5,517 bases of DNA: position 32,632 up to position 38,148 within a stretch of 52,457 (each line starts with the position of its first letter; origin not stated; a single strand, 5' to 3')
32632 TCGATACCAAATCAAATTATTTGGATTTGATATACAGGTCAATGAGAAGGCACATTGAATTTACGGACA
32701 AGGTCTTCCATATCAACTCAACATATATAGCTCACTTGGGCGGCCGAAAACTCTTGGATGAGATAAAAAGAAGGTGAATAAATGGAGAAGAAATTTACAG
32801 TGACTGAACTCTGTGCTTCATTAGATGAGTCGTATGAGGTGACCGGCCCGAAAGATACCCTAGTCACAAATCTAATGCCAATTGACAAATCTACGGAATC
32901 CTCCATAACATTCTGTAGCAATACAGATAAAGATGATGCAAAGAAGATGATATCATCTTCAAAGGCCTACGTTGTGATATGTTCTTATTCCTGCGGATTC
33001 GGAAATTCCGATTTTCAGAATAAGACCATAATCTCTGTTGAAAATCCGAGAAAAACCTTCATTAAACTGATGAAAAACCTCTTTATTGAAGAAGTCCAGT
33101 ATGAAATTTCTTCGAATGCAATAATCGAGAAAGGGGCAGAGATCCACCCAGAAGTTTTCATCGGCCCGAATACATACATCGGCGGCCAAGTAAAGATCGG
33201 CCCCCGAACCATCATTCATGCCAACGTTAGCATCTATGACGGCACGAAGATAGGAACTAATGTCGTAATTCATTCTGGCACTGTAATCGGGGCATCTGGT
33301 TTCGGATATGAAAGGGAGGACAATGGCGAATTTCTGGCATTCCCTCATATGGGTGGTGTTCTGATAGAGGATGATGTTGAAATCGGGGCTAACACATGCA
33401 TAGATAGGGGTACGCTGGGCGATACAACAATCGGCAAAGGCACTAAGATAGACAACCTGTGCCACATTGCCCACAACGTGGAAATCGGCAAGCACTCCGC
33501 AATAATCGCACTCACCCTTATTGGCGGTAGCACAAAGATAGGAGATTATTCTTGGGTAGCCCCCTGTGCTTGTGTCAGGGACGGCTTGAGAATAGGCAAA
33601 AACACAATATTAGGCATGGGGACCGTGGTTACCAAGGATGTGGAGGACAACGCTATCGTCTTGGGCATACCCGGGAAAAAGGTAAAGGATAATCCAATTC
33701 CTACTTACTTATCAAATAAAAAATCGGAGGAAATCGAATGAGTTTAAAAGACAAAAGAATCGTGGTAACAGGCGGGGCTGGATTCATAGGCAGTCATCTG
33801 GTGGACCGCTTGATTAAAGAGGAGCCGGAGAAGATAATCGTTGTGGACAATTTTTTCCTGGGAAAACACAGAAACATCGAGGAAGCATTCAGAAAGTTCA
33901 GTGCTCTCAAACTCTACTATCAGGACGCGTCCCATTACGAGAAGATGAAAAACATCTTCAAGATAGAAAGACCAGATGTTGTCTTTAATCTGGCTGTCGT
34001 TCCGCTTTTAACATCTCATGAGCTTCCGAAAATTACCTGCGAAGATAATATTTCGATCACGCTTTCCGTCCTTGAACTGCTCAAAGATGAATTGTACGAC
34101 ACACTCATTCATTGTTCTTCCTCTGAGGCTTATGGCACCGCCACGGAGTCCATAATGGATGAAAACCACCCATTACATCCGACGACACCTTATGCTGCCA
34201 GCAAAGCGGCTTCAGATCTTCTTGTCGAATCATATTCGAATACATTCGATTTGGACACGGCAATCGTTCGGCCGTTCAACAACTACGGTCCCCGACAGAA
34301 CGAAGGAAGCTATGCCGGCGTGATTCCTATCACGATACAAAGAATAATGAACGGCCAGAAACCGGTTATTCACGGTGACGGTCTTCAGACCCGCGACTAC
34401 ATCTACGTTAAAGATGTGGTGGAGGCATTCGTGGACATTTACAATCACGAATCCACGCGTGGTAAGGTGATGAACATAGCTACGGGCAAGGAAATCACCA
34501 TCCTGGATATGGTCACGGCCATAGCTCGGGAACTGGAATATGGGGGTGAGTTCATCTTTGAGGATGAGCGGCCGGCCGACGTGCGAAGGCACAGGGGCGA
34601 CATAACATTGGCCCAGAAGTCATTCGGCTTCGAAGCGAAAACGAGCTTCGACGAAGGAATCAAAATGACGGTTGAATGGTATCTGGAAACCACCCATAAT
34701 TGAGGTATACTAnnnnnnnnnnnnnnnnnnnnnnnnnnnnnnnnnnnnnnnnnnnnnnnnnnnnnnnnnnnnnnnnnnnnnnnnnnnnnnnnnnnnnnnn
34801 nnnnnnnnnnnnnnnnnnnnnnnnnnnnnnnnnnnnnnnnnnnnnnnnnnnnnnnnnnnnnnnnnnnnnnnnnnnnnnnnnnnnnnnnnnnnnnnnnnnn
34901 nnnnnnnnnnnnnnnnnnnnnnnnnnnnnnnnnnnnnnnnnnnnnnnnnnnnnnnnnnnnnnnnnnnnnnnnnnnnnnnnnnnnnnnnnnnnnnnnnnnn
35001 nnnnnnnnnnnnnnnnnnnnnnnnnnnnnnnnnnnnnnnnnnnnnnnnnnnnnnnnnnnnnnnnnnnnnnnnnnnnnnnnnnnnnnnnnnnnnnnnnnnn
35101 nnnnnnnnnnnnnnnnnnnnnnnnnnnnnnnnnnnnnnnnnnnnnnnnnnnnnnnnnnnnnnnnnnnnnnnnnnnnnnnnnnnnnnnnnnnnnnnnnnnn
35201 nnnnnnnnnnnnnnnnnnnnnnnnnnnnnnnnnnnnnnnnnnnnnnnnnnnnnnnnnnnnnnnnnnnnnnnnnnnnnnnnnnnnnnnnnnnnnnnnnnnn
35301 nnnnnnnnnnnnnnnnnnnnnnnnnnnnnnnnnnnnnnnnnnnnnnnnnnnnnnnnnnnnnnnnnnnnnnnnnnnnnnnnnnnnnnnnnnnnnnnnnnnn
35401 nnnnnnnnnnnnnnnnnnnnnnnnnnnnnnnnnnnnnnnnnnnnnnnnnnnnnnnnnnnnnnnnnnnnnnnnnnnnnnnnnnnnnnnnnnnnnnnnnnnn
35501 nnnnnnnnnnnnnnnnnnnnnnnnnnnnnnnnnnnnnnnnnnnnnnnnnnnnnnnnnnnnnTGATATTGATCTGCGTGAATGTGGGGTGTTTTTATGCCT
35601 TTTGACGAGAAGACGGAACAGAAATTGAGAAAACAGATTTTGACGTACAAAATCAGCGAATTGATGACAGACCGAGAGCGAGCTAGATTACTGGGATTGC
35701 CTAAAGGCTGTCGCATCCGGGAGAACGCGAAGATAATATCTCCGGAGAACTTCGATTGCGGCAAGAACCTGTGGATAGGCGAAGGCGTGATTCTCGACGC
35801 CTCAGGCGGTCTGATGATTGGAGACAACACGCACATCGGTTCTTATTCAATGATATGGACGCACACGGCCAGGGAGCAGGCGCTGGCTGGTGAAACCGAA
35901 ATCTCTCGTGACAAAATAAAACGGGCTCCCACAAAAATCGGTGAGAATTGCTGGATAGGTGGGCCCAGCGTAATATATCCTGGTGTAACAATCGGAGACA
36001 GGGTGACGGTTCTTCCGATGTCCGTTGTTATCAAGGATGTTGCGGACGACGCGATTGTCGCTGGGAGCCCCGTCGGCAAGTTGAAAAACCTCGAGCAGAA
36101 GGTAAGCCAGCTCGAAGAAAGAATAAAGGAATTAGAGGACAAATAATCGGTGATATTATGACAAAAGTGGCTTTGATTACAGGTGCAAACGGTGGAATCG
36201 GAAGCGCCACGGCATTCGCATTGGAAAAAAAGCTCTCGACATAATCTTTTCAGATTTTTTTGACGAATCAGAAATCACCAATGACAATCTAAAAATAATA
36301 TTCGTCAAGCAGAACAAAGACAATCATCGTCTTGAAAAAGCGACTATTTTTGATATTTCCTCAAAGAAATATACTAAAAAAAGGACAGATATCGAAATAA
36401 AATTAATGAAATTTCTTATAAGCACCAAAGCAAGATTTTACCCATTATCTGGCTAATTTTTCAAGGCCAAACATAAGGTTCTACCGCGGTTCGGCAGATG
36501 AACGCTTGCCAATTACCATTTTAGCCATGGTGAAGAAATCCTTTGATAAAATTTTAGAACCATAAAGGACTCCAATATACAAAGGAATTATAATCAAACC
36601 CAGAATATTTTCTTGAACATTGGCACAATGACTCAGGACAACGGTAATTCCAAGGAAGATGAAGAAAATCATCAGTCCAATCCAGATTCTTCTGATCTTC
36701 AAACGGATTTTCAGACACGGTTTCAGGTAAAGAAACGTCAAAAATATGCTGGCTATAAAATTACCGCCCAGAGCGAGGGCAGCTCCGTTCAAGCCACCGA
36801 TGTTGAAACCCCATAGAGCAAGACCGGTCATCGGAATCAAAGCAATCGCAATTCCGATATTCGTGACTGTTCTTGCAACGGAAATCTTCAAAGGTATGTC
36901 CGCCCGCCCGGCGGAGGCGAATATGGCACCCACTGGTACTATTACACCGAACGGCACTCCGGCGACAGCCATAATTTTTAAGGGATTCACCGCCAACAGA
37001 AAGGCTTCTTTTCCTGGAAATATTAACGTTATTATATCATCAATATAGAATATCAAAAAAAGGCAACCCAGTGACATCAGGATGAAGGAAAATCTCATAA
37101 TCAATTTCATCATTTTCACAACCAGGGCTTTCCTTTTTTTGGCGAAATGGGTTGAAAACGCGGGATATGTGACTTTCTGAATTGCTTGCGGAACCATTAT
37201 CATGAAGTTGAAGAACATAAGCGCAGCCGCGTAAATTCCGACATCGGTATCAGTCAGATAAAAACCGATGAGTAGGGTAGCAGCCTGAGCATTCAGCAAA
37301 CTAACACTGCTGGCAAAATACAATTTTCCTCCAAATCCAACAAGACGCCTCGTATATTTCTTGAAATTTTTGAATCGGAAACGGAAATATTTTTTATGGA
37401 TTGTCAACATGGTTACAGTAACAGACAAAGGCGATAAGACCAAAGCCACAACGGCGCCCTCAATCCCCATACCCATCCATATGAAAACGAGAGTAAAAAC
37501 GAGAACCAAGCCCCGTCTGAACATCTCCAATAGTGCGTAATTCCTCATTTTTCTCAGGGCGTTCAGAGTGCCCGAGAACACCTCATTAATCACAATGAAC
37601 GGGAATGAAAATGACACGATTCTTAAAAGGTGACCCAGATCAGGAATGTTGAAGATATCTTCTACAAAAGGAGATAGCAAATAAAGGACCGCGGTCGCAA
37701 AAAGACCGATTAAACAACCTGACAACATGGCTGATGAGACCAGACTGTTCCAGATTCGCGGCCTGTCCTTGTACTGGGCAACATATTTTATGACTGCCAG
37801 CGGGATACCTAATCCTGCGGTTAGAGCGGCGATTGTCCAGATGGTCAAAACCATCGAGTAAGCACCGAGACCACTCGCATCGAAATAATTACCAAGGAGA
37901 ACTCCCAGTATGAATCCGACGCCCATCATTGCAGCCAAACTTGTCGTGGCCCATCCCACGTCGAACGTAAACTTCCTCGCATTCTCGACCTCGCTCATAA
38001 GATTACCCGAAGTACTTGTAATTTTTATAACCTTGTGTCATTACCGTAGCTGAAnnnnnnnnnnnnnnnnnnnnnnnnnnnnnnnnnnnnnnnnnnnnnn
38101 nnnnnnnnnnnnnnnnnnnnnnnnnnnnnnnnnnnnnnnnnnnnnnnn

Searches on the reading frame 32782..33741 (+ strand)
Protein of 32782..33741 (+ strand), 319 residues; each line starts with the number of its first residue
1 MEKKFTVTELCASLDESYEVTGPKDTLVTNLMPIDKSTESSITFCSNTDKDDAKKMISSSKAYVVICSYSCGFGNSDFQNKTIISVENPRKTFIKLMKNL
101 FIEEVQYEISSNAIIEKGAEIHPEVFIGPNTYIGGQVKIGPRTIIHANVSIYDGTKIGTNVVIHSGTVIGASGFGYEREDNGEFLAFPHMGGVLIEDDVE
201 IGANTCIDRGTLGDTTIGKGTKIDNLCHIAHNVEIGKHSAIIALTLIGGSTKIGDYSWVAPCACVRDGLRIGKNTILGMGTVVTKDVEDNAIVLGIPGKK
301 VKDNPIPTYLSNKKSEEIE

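Call 91: search_protein_families(library=pfam, proteins=[window:32782-33741:+], max_evalue=0.000001)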
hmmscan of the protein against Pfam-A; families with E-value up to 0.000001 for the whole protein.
window:32782-33741:+ (319 aa): 4 families
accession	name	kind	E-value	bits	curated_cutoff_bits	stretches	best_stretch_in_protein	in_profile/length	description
PF00132.30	Hexapep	-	6.7e-30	102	27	2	137-170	2-35/36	Bacterial transferase hexapeptide (six repeats)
PF25084.1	LbH_EIF2B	-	3.9e-11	43.3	54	0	193-276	22-104/105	EIF2B subunit epsilon LbH domain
PF04613.19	LpxD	-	3.1e-07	30.6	30.8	1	25-98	1-69/70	UDP-3-O-[3-hydroxymyristoyl] glucosamine N-acyltransferase, LpxD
PF14602.12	Hexapep_2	-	8.4e-07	29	27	0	137-171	2-34/34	Hexapeptide repeat of succinyl-transferase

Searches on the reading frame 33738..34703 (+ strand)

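Call 91: search_protein_families(library=pfam, proteins=[window:33738-34703:+], max_evalue=0.000001)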
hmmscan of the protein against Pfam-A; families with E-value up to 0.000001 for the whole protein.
window:33738-34703:+ (321 aa): 5 families
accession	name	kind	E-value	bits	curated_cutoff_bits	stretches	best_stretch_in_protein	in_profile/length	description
PF16363.11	GDP_Man_Dehyd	-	2.6e-60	205.1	27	1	10-311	2-332/332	GDP-mannose 4,6 dehydratase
PF01370.27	Epimerase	-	2.6e-56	191.2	20.9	1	8-248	1-240/240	NAD dependent epimerase/dehydratase family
PF01073.25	3Beta_HSD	-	1.6e-19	70.5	22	1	9-232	1-226/280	3-beta hydroxysteroid dehydrogenase/isomerase family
PF02719.21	Polysacc_synt_2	-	5.9e-13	49.1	20.2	1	8-265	1-246/293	Polysaccharide biosynthesis protein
PF07993.18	NAD_binding_4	-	1.2e-08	34.9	20.1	0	10-35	1-28/258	Male sterility protein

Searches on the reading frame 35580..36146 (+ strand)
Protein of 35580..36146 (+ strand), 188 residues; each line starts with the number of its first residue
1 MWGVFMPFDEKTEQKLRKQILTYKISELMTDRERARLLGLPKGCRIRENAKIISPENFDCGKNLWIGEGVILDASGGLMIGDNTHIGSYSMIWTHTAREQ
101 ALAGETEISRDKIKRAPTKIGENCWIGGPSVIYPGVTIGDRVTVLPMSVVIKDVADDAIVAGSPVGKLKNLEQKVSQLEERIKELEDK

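Call 91: search_protein_families(library=pfam, proteins=[window:35580-36146:+], max_evalue=0.000001)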
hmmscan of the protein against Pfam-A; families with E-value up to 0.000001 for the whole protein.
window:35580-36146:+ (188 aa): 2 families
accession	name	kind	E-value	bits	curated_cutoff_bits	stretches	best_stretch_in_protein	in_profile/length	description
PF00132.30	Hexapep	-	8.6e-14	51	27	1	117-151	1-35/36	Bacterial transferase hexapeptide (six repeats)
PF14602.12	Hexapep_2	-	2.9e-09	36.9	27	1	117-144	1-26/34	Hexapeptide repeat of succinyl-transferase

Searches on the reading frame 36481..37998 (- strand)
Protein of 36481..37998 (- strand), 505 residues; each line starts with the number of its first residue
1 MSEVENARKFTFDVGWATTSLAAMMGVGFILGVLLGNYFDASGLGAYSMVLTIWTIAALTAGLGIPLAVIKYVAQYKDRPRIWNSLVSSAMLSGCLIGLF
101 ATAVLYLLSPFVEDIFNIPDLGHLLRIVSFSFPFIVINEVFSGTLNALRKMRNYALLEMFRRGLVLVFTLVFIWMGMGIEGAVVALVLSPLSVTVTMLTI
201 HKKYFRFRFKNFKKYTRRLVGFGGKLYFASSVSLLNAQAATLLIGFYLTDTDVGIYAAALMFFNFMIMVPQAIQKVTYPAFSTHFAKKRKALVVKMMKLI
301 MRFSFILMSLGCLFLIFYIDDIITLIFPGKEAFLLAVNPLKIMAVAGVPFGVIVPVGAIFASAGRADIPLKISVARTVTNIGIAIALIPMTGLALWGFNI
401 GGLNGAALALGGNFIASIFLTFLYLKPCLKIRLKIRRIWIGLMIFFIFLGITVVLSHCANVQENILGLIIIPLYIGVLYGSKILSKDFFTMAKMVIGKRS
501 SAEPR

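Call 91: search_protein_families(library=pfam, proteins=[window:36481-37998:-], max_evalue=0.000001)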
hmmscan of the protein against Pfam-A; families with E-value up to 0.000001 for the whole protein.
window:36481-37998:- (505 aa): 3 families
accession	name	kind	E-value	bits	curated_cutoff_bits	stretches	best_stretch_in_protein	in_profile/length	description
PF01943.22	Polysacc_synt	-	1.2e-33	117.2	28.2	1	14-283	5-272/274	Polysaccharide biosynthesis protein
PF13440.11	Polysacc_synt_3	-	1.3e-23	84.2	23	1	44-327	11-284/293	Polysaccharide biosynthesis protein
PF01554.23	MatE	-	4.2e-11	43.2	24.9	1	241-384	17-159/161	MatE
